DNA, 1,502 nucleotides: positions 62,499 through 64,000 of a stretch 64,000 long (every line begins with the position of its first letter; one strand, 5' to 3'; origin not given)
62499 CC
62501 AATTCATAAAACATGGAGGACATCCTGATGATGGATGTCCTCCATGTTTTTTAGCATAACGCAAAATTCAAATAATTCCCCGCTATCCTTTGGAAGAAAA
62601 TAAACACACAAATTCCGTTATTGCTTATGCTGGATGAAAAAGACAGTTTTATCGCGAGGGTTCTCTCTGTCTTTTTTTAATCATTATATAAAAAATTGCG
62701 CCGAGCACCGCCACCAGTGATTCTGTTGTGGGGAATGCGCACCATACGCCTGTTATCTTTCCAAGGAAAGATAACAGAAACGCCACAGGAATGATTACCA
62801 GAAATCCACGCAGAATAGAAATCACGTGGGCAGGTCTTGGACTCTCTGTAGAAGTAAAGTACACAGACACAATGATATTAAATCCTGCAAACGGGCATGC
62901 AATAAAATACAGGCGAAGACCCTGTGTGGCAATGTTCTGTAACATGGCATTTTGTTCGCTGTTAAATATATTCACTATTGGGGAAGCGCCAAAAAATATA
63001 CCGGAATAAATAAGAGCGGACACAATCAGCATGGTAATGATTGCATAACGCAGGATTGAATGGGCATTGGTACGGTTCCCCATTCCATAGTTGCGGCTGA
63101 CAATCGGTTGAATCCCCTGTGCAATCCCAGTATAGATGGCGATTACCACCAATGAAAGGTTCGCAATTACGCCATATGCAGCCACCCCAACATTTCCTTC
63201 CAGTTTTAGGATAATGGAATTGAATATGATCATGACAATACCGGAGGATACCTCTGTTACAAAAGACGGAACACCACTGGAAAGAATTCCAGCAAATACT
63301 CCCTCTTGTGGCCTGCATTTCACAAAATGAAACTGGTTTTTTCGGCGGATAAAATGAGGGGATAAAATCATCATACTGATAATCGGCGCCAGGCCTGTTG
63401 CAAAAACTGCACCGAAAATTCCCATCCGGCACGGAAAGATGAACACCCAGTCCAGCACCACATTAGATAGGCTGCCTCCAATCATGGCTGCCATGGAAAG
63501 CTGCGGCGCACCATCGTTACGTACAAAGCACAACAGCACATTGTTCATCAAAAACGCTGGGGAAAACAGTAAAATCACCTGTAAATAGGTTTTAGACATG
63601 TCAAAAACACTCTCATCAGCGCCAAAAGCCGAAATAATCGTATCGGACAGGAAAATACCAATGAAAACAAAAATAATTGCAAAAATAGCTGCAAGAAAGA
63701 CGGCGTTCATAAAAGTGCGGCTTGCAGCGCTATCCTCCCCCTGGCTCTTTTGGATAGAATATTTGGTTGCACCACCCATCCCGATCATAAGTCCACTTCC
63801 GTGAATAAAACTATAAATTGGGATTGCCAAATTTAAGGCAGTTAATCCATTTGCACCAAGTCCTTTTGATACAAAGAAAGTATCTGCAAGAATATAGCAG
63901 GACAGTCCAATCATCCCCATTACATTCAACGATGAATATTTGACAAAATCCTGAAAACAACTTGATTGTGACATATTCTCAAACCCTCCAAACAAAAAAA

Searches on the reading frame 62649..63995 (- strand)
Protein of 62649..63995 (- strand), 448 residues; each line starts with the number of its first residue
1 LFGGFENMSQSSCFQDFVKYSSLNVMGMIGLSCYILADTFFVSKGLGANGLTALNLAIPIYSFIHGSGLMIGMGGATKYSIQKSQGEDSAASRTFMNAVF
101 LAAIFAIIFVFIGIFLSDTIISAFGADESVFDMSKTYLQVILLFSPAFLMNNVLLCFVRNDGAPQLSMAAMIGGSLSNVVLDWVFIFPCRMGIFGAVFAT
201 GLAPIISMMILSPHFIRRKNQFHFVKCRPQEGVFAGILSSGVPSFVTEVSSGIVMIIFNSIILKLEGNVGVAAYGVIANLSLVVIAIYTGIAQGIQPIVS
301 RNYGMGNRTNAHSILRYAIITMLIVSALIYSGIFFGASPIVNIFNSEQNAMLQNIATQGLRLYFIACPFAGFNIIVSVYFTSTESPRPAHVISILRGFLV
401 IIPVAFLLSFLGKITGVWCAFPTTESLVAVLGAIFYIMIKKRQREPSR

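Call 32: search_protein_families(library=ncbifam, proteins=[window:62649-63995:-], max_evalue=0.00001)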
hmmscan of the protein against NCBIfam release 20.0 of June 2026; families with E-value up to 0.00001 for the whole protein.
window:62649-63995:- (448 aa): 9 families
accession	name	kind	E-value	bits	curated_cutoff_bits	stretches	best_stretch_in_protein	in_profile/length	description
NF007130.1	PRK09575.1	equivalog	8.9e-61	206.4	445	1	11-441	2-433/435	MATE family efflux transporter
NF000217.1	MATE_multi_FepA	equivalog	1.9e-58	198.6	900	1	13-441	13-438/443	multidrug efflux MATE transporter FepA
TIGR00797.1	matE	subfamily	6.2e-45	153.8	147.4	1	26-418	4-396/396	MATE family efflux transporter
NF000131.1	MATE_multi_MepA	equivalog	3.1e-29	102.5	850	1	9-439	10-437/451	multidrug efflux MATE transporter MepA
NF041801.1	MATE_SolL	equivalog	2.4e-28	99.1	780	1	9-440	14-450/458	solanimycin export family MATE transporter SolL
NF001214.0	PRK00187.1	equivalog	1.7e-12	47.1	449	1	34-421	29-426/464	NorM family multidrug efflux MATE transporter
NF052396.1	MATE_WgkD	equivalog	3.8e-11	42.6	510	1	79-394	62-380/428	tryglysin-associated MATE efflux transporter WgkD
NF007562.1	PRK10189.1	equivalog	3.8e-09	35.8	465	1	240-402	32-193/470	EmmdR/YeeO family multidrug/toxin efflux MATE transporter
NF007690.0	PRK10367.1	equivalog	3.8e-08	32.7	409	1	87-360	81-354/441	MATE family efflux transporter DinF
